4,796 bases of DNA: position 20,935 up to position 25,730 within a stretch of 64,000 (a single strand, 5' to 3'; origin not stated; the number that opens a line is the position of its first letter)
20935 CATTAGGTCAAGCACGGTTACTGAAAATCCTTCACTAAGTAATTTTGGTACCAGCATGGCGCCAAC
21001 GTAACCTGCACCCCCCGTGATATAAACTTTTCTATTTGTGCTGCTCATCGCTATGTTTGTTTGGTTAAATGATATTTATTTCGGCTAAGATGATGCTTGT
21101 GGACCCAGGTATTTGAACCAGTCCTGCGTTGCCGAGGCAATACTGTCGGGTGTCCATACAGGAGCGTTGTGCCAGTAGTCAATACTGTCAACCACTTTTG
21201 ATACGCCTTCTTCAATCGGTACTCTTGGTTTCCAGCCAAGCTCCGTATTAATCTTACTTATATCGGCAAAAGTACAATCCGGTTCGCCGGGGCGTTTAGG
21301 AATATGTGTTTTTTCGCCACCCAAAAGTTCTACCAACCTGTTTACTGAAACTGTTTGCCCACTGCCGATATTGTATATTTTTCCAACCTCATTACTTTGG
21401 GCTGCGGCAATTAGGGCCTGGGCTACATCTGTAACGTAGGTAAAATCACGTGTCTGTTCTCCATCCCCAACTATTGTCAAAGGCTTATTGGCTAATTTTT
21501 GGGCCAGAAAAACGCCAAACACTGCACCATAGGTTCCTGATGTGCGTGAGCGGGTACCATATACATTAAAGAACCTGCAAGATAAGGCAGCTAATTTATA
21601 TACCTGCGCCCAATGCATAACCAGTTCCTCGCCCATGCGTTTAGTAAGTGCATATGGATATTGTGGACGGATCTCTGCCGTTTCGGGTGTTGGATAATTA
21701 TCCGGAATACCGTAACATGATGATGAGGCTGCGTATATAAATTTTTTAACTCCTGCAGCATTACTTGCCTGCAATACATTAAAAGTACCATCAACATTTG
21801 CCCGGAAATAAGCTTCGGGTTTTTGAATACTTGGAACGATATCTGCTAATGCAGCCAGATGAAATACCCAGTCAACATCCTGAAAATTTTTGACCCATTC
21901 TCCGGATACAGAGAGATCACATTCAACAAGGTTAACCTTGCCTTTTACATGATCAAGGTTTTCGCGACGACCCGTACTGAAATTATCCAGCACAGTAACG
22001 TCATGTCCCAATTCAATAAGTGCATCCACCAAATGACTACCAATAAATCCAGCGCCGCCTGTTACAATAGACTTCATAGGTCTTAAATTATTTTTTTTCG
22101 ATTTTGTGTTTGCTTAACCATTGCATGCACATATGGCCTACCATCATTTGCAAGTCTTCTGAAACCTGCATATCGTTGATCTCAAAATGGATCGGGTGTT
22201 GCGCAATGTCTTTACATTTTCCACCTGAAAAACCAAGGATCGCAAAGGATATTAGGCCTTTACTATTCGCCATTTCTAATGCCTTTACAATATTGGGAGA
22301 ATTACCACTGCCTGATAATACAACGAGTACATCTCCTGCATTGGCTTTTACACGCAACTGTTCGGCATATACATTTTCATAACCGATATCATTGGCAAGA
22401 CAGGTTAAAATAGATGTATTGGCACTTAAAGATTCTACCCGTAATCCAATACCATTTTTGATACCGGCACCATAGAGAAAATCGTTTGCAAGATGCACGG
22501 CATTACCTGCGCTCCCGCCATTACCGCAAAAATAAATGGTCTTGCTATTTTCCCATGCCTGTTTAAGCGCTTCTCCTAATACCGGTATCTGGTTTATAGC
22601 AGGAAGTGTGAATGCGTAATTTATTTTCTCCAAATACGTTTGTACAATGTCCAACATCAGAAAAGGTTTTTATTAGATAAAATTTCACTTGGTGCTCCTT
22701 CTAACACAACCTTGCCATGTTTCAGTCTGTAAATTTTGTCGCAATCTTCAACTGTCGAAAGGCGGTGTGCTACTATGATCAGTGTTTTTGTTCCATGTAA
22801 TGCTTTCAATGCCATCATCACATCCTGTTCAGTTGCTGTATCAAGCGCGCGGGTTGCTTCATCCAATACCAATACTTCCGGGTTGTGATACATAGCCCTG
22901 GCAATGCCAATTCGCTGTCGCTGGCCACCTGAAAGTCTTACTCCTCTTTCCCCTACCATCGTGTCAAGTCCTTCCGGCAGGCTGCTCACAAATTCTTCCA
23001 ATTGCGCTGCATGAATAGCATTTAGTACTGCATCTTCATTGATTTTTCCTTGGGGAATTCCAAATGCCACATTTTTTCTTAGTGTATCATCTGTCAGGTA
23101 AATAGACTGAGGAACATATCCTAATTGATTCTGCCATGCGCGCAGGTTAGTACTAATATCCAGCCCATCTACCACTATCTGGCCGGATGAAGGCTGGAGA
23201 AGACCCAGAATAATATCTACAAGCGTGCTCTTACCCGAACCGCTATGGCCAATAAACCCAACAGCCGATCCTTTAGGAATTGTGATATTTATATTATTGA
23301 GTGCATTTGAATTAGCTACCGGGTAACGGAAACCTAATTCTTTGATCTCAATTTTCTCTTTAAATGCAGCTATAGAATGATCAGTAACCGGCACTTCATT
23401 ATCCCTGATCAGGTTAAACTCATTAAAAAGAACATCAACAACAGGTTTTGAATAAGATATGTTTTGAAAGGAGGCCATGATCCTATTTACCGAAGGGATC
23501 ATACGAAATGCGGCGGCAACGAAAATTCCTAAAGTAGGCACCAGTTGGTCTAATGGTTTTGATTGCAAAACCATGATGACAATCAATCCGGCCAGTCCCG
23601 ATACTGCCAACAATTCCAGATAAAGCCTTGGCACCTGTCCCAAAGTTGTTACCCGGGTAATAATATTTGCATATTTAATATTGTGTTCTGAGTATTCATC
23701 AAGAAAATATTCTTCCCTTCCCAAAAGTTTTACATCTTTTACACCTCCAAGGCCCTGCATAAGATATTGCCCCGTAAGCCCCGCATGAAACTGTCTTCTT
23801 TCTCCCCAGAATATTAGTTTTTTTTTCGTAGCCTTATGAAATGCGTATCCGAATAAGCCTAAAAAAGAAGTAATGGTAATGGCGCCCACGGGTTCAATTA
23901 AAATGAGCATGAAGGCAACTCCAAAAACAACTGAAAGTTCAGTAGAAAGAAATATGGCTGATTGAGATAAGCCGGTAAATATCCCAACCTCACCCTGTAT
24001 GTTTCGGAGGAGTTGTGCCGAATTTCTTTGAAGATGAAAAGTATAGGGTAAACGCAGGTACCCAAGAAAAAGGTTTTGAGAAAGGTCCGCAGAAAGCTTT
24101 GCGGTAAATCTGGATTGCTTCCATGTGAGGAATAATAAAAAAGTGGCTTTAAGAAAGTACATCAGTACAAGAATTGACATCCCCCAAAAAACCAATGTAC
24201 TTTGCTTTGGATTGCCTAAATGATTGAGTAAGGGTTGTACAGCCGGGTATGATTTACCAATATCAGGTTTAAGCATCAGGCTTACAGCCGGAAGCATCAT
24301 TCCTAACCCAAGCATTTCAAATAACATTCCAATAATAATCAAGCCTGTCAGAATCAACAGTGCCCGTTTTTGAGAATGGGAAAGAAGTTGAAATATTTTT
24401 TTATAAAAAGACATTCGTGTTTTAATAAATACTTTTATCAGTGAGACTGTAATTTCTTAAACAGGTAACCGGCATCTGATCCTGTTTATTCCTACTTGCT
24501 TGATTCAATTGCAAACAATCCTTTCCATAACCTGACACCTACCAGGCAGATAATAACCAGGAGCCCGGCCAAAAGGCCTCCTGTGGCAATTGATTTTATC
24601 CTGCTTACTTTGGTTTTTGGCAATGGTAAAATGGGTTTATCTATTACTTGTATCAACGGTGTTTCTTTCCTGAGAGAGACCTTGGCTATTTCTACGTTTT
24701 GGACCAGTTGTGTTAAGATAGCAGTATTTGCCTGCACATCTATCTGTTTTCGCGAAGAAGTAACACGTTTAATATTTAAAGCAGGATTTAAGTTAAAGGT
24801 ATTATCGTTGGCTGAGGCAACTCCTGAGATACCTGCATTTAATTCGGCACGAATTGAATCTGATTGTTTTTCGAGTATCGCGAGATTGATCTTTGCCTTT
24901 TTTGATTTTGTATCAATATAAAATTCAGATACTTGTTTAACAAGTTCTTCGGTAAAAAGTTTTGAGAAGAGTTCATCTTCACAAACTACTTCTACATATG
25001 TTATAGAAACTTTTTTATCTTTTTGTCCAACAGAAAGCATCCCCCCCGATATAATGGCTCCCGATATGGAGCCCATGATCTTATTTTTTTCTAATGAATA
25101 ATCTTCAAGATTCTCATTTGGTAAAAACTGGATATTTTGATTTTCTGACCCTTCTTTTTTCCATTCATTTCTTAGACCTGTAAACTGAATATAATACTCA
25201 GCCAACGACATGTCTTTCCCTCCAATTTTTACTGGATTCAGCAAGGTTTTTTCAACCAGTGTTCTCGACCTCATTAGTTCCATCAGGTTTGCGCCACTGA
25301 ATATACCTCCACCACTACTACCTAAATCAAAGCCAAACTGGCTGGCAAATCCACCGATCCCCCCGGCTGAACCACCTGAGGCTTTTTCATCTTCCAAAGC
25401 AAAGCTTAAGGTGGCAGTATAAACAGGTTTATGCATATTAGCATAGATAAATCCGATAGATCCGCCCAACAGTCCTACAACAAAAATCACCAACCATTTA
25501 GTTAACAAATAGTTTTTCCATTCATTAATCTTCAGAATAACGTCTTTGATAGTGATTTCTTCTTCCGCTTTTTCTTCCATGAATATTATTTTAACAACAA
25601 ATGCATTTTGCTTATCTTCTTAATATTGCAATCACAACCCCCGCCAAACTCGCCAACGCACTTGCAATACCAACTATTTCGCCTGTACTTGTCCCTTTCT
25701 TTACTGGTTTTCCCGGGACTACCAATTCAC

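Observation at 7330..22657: Self-contained pathway for a heavily tailored higher-carbon or branched sugar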

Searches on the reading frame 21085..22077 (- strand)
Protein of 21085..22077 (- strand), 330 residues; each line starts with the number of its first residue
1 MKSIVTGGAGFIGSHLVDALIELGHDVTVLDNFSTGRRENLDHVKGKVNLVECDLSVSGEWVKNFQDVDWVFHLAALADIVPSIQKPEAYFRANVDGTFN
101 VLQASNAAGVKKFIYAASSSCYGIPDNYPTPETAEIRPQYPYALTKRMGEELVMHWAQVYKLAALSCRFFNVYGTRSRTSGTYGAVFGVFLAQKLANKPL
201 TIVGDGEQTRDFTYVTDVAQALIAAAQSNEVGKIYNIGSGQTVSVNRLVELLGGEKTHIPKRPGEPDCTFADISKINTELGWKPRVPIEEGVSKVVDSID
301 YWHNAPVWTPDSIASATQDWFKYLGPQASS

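Call 3: search_protein_families(library=pfam, proteins=[window:21085-22077:-])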
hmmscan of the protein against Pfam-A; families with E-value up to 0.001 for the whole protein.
window:21085-22077:- (330 aa): 9 families
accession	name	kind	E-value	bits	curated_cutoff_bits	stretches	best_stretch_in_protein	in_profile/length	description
PF01370.27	Epimerase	-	7.1e-63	212.7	20.9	1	4-238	2-240/240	NAD dependent epimerase/dehydratase family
PF16363.11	GDP_Man_Dehyd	-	3.6e-59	201.3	27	1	4-294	1-331/332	GDP-mannose 4,6 dehydratase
PF01073.25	3Beta_HSD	-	5.7e-28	98.2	22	1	4-228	1-231/280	3-beta hydroxysteroid dehydrogenase/isomerase family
PF02719.21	Polysacc_synt_2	-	1.5e-16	60.9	20.2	1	4-252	2-243/293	Polysaccharide biosynthesis protein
PF04321.23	RmlD_sub_bind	-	6.2e-13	48.9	27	1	1-236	1-211/287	RmlD substrate binding domain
PF07993.18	NAD_binding_4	-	6.2e-12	45.6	20.1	1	39-182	61-216/258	Male sterility protein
PF13460.12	NAD_binding_10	-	3.6e-10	40.5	27.2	1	7-152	1-130/184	NAD(P)H-binding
PF05368.20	NmrA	-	5.5e-08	33.2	27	1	4-118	6-107/298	NmrA-like family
PF00106.31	adh_short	-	0.0003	20.8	26.6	0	4-104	4-118/195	short chain dehydrogenase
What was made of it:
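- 21085..22077 (-): SDR1: extended SDR of the GalE/WbpP/UXS type (epimerase or ketoreductase). No dehydratase TDE motif. Pfam Epimerase (call 3).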

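Call 7: search_protein_families(library=ncbifam, max_evalue=0.01, proteins=[window:21085-22077:-])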
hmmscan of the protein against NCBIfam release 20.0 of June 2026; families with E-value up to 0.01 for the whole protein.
window:21085-22077:- (330 aa): 37 families (the best 25 are shown)
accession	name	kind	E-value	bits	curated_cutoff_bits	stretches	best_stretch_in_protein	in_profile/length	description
TIGR01179.1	galE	equivalog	1.2e-52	178.9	262.3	1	4-287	3-312/332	UDP-glucose 4-epimerase GalE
NF011728.1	PRK15181.1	equivalog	1.8e-50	171.9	760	1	4-296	19-334/348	Vi polysaccharide biosynthesis UDP-N-acetylglucosaminuronic acid C-4 epimerase TviC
TIGR04180.1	EDH_00030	hypoth_equivalog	2.4e-48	164.7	475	1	4-252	2-252/297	NAD-dependent 4,6-dehydratase LegB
TIGR01181.1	dTDP_gluc_dehyt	equivalog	2.7e-46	158.2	365.1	1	3-298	2-310/321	dTDP-glucose 4,6-dehydratase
TIGR02197.1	heptose_epim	equivalog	3.3e-39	134.9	274.6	1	4-298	2-312/316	ADP-glyceromanno-heptose 6-epimerase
NF007956.0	PRK10675.1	subfamily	7.3e-31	107.5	394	1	1-290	1-320/338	UDP-glucose 4-epimerase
NF007582.0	PRK10217.1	equivalog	2.4e-29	102.6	698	1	2-298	3-330/355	dTDP-glucose 4,6-dehydratase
NF007490.0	PRK10084.1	subfamily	2.2e-28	99.3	649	2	132-312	157-344/361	dTDP-glucose 4,6-dehydratase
NF042422.1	oxyalk_red_OleD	equivalog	6.8e-26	91.4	580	1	1-252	1-246/329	2-alkyl-3-oxoalkanoate reductase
TIGR03466.1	HpnA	hypoth_equivalog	1.6e-21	76.6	367.65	1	1-250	1-240/327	hopanoid-associated sugar epimerase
NF008872.0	PRK11908.1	equivalog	8.7e-21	74.3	294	1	2-252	3-267/349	bifunctional UDP-4-keto-pentose/UDP-xylose synthase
NF008360.0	PRK11150.1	equivalog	2.3e-20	73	452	1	4-248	3-246/310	ADP-glyceromanno-heptose 6-epimerase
NF047922.1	GDPFucSynFcl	equivalog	7.4e-19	68.3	500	1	56-295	44-297/308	GDP-L-fucose synthase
NF042423.1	oxyalk_red_Shew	equivalog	1e-18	67.5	580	1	2-229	10-224/331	2-alkyl-3-oxoalkanoate reductase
TIGR01472.1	gmd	equivalog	9.9e-17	61.1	415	1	3-251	3-263/342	GDP-mannose 4,6-dehydratase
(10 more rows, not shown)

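Call 34: search_solved_structures(query=window:21085-22077:-, max_evalue=1e-20, show_alignments=2)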
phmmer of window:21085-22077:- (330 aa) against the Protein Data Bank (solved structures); distinct sequences matched with E-value up to 1e-20: 78 (the best 60 are shown).
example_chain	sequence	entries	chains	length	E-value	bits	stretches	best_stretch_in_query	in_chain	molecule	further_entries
6dnt_A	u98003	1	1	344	4e-51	177.4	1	4-285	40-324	NAD-dependent epimerase/dehydratase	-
4zrm_A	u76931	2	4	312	5.1e-51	177.1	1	2-297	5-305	UDP-glucose 4-epimerase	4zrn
7ys8_A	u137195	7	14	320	2.4e-50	174.9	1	1-303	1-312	UDP-glucose 4-epimerase | UDP-glucose 4-epimerase along with EC 5.1.3.2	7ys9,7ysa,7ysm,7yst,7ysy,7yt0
6bwl_A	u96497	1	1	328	7.6e-47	163.4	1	1-297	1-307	Pal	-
6wjb_A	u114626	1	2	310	4.8e-44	154.1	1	3-252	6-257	NAD-dependent epimerase/dehydratase family protein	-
1sb8_A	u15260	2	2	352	4.2e-43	151.1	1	4-294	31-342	wbpP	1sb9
6wj9_A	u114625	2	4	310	4.5e-43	150.9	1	3-252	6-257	NAD-dependent epimerase/dehydratase family protein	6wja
4gll_A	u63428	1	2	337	5.8e-43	150.6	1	3-297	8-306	UDP-glucuronic acid decarboxylase 1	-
2b69_A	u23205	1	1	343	6.6e-43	150.4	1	3-296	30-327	UDP-glucuronate decarboxylase 1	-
4m55_A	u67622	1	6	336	2.6e-42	148.4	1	3-297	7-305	UDP-glucuronic acid decarboxylase 1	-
4lk3_A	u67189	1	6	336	3.4e-42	148.1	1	3-297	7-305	UDP-glucuronic acid decarboxylase 1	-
3ruc_A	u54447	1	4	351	1.1e-41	146.4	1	4-292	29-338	WbgU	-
3icp_A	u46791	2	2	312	1.8e-41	145.7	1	1-298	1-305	NAD-dependent epimerase/dehydratase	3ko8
3ru7_A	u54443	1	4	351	2.5e-41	145.2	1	4-292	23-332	WbgU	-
3ru9_A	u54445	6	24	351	2.5e-41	145.2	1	4-292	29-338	WbgU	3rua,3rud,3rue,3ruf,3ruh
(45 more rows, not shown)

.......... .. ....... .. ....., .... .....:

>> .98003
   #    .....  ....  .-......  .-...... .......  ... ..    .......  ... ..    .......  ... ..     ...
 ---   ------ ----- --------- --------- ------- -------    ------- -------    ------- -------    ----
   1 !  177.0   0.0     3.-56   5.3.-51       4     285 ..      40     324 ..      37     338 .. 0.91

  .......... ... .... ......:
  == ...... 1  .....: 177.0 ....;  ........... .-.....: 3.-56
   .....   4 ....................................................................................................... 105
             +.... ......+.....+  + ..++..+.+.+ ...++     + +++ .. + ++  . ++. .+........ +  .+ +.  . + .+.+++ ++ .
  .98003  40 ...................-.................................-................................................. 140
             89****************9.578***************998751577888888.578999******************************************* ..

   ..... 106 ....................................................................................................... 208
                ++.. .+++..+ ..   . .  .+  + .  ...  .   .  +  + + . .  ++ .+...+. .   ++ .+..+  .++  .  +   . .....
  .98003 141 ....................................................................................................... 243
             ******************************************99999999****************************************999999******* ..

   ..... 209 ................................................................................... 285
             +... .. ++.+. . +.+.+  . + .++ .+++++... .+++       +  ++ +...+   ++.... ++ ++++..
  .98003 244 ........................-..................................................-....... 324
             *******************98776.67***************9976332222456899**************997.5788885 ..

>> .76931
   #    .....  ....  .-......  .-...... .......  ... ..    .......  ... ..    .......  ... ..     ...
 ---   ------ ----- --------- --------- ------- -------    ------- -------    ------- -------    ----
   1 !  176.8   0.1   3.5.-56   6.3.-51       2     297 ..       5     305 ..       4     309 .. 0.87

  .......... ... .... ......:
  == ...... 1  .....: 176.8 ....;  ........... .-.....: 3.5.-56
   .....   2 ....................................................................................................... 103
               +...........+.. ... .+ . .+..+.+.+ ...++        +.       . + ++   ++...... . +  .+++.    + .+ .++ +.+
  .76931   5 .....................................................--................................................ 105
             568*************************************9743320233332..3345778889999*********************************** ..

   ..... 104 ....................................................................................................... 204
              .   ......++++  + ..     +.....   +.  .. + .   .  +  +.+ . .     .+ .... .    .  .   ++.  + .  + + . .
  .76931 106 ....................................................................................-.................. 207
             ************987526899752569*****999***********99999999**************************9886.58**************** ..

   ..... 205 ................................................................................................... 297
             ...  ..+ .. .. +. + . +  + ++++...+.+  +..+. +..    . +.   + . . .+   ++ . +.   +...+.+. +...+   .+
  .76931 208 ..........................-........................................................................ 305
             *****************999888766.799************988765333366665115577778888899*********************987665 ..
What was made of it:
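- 21085..22077 (-): Best PDB matches are 6DNT and 4ZRM GalE-type enzymes, E about 1e-51; the sequence reads SSSCYG...YxxxK (call 34).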

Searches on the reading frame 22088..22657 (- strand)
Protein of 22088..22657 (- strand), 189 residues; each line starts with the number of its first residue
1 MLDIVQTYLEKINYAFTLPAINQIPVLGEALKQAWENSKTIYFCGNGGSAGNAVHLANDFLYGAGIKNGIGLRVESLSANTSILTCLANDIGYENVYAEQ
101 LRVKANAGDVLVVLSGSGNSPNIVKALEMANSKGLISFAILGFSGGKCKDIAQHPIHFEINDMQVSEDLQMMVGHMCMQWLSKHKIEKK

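Call 3: search_protein_families(library=pfam, proteins=[window:22088-22657:-])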
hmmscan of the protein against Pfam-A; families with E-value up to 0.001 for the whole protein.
window:22088-22657:- (189 aa): 1 family
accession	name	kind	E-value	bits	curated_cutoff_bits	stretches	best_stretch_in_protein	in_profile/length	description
PF13580.11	SIS_2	-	3.5e-19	69.6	27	1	23-141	20-137/138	SIS domain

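Call 7: search_protein_families(library=ncbifam, max_evalue=0.01, proteins=[window:22088-22657:-])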
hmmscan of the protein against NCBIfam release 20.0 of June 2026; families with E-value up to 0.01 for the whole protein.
window:22088-22657:- (189 aa): 13 families
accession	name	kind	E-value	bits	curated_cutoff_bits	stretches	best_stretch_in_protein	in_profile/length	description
TIGR00441.1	gmhA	equivalog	2.4e-30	105.6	209.45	1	31-179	4-151/154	D-sedoheptulose 7-phosphate isomerase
NF010546.0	PRK13936.1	equivalog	3.5e-27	95.4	276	1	24-159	29-164/197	phosphoheptose isomerase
NF001628.0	PRK00414.1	equivalog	1.6e-22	80.1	265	1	21-179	27-184/192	D-sedoheptulose 7-phosphate isomerase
NF010547.0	PRK13938.1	equivalog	1.2e-21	77.2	320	1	27-162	34-168/196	D-sedoheptulose 7-phosphate isomerase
NF008138.0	PRK10886.1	equivalog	8.8e-21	74.5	352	1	24-150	27-152/196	DnaA initiator-associating protein DiaA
TIGR03127.2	RuMP_HxlB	equivalog_domain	4.6e-05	23.4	160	1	98-160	63-125/178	6-phospho-3-hexuloisomerase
NF003915.0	PRK05441.1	subfamily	0.00014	20.9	168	1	102-159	126-183/300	N-acetylmuramic acid 6-phosphate etherase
TIGR03913.1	rad_SAM_trio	equivalog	0.00022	19.8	591.75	1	79-159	226-303/477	GDL motif peptide-associated radical SAM/SPASM maturase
NF046059.1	NagB_SO3506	equivalog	0.00073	18.9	430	1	94-141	76-120/330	glucosamine-6-phosphate deaminase NagB-II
NF002805.0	PRK02947.1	subfamily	0.00089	18.5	135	1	86-140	88-140/247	sugar isomerase domain-containing protein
NF041755.1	RuMP_HxlAB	equivalog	0.0022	17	500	1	104-157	285-338/391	bifunctional 3-hexulose-6-phosphate synthase/6-phospho-3-hexuloisomerase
NF009222.0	PRK12570.1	subfamily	0.0034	16.3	255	1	93-154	123-185/307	N-acetylmuramic acid 6-phosphate etherase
TIGR02128.1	G6PI_arch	equivalog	0.0044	16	213.9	0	102-153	61-110/308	bifunctional phosphoglucose/phosphomannose isomerase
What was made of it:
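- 22088..22657 (-): GmhA-like phospho-ketose isomerase (SIS_2). TIGR00441 gmhA 105.6 bits, below the cut-off of 209 (call 7).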

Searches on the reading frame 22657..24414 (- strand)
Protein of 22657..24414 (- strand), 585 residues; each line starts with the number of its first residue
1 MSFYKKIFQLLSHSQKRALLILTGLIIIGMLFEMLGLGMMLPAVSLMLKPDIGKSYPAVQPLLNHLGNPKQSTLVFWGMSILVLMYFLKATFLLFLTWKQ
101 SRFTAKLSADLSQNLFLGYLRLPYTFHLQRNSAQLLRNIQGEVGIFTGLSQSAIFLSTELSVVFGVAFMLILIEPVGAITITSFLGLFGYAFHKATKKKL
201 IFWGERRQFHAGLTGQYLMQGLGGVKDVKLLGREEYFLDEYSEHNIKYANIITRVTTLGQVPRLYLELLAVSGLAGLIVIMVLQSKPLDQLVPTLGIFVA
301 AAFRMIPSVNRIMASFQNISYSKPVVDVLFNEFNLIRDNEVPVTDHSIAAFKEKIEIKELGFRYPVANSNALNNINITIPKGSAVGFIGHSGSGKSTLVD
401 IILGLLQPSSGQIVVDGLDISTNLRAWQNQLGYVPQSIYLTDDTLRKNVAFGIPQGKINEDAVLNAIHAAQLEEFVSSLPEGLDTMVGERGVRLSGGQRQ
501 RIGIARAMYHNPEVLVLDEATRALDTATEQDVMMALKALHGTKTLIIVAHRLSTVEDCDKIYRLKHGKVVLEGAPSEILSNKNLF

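Call 5: search_protein_families(library=pfam, proteins=[window:22657-24414:-])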
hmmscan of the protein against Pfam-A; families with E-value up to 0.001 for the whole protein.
window:22657-24414:- (585 aa): 4 families
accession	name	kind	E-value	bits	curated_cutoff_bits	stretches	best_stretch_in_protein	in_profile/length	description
PF00005.33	ABC_tran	-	1.1e-31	110.7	25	1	372-521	1-136/137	ABC transporter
PF00664.28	ABC_membrane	-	1.3e-10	41.9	28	1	77-255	38-220/274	ABC transporter transmembrane region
PF02463.25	SMC_N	-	3.1e-07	30.5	40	1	387-566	29-213/220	RecF/RecN/SMC N terminal domain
PF13555.12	AAA_29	-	5.8e-06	26.4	27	1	367-410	7-50/61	P-loop containing region of AAA domain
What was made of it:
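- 22657..24414 (-): Fused TMD-NBD ABC exporter, PglK/MsbA-like. Probable flippase for the lipid-linked product. Pfam ABC_membrane + ABC_tran (call 5).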

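Call 53: search_protein_families(library=ncbifam, max_evalue=0.00001, proteins=[window:22657-24414:-])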
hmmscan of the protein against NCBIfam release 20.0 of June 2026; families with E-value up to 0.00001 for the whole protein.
window:22657-24414:- (585 aa): 185 families (the best 25 are shown)
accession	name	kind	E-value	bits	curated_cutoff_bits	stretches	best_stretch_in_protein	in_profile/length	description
NF050066.1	LPSTprtrPglK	equivalog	3.4e-107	359.2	1000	1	4-567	2-558/558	BC-type lipopolysaccharide transporter PglK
TIGR02203.1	MsbA_lipidA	equivalog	2.5e-88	297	602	1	59-583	37-560/572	lipid A export permease/ATP-binding protein MsbA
NF045513.1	HepA_fam_ABC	equivalog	1.2e-82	278.3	725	1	25-582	42-599/610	heterocyst formation ABC transporter subunit HepA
TIGR03796.1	NHLM_micro_ABC1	equivalog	2.5e-71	240.8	853.3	1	79-581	194-701/710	NHLP family bacteriocin export ABC transporter peptidase/permease/ATPase subunit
TIGR03375.1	type_I_sec_LssB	subfamily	2.1e-70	237.9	693.1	1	195-581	306-691/696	type I secretion system permease/ATPase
NF052233.1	CphA_assoc_ABC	equivalog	3.2e-70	237.4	880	1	68-582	222-733/766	cyanophycin metabolism-associated ABC transporter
TIGR03797.1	NHLM_micro_ABC2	equivalog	3.6e-69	234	709.4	1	72-585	173-678/686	NHLP bacteriocin export ABC transporter permease/ATPase subunit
TIGR02204.1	MsbA_rel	hypoth_equivalog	7.5e-69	232.9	780.4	1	89-585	73-568/576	ABC transporter, permease/ATP-binding protein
TIGR01846.1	type_I_sec_HlyB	subfamily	4.1e-68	230.3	725.55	1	72-585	176-685/694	type I secretion system permease/ATPase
NF008381.0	PRK11176.1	equivalog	6.8e-66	222.8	867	1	58-582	47-569/582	lipid A ABC transporter ATP-binding protein/permease MsbA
TIGR02857.1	CydD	equivalog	1.2e-64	219.2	435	1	342-564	313-529/529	thiol reductant ABC exporter subunit CydD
NF010178.0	PRK13657.1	equivalog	2e-62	211.5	733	1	292-583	272-561/588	glucan ABC transporter ATP-binding protein/ permease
NF008364.0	PRK11160.1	equivalog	1.2e-58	199.1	630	1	160-583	149-566/575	heme ABC transporter ATP-binding protein/permease CydC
TIGR01842.1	type_I_sec_PrtD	subfamily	3e-58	197.7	510.15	1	71-580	42-542/544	type I secretion system permease/ATPase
TIGR00958.1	3a01208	subfamily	1.7e-57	195.2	874.6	1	350-583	474-705/711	antigen peptide transporter 2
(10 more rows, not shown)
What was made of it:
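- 22657..24414 (-): Best NCBIfam match is PglK, 359 bits, below the equivalog cut-off (call 53).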

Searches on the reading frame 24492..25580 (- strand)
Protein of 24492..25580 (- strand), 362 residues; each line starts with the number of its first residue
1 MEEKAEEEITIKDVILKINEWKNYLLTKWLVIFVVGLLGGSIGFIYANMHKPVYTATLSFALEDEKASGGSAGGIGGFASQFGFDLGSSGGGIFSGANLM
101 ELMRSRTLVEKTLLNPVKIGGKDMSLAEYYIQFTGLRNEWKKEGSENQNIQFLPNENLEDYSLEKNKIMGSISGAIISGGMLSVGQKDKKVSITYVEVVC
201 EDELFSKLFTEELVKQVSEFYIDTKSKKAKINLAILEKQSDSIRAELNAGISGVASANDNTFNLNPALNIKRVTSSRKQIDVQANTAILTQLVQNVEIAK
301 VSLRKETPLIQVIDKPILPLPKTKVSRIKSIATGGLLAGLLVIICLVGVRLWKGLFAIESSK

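Call 5: search_protein_families(library=pfam, proteins=[window:24492-25580:-])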
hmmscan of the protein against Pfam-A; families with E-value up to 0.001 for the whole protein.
window:24492-25580:- (362 aa): 1 family
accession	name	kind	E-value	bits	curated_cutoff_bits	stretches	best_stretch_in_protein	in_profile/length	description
PF02706.20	Wzz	-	0.00036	21.2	25.5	0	25-112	12-87/91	Chain length determinant protein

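Call 53: search_protein_families(library=ncbifam, max_evalue=0.00001, proteins=[window:24492-25580:-])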
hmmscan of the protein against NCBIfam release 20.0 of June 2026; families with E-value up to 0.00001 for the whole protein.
window:24492-25580:- (362 aa): 0 families
